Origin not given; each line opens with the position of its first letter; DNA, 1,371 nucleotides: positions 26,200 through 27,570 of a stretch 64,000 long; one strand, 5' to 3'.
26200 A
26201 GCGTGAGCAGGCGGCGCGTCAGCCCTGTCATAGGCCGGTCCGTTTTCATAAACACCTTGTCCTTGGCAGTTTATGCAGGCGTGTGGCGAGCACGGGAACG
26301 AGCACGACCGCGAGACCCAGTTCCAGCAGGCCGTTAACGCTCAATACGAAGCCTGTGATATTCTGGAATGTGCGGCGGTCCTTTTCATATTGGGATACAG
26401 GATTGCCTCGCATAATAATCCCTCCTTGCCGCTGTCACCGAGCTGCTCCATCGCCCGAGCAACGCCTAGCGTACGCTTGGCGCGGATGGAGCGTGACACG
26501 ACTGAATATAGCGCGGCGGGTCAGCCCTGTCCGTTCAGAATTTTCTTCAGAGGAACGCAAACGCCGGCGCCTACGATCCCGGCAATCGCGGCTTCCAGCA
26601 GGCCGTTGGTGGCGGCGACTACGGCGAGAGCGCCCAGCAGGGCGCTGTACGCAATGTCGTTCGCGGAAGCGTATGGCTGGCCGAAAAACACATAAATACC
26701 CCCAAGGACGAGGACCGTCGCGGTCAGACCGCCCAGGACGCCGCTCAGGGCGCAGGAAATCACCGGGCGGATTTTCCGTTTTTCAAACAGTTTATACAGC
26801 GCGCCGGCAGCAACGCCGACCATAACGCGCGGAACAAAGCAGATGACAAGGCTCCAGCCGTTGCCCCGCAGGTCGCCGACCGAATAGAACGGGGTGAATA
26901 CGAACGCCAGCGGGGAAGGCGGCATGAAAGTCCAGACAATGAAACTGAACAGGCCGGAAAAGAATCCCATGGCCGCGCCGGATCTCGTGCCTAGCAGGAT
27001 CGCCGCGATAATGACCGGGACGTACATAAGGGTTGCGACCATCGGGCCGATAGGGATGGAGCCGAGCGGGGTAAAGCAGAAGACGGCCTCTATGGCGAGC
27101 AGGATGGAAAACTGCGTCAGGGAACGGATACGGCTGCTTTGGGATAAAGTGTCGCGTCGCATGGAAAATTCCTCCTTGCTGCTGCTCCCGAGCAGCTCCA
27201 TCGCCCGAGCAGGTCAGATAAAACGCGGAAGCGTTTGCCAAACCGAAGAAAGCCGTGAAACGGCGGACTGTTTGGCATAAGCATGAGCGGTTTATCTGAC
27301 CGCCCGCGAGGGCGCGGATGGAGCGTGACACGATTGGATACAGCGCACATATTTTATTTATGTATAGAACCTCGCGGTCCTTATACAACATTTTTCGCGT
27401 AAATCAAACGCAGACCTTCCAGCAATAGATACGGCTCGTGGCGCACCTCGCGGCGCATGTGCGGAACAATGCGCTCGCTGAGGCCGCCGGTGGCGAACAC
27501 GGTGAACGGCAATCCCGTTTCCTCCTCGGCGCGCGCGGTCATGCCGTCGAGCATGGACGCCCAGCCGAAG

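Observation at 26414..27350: Duplicated modular leader element in front of the ECF-S gene and the small-ORF/MATE pair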

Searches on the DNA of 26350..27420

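Call 5: search_rna_families(source=window, start=26350, end=27420, threshold=evalue, max_evalue=10, show_alignments=3)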
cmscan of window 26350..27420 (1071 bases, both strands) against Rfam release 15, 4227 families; matches with E-value up to 10: 0.
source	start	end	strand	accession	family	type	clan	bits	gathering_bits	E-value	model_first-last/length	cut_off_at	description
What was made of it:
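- On Known riboswitch classes (Rfam 15, including the mepA/guanidine-IV motif, ykkC, FMN, TPP, THF, ZTP, fluoride and the pan motif): Region 26350-27420 at E<=10 yields 0 hits (call 5).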
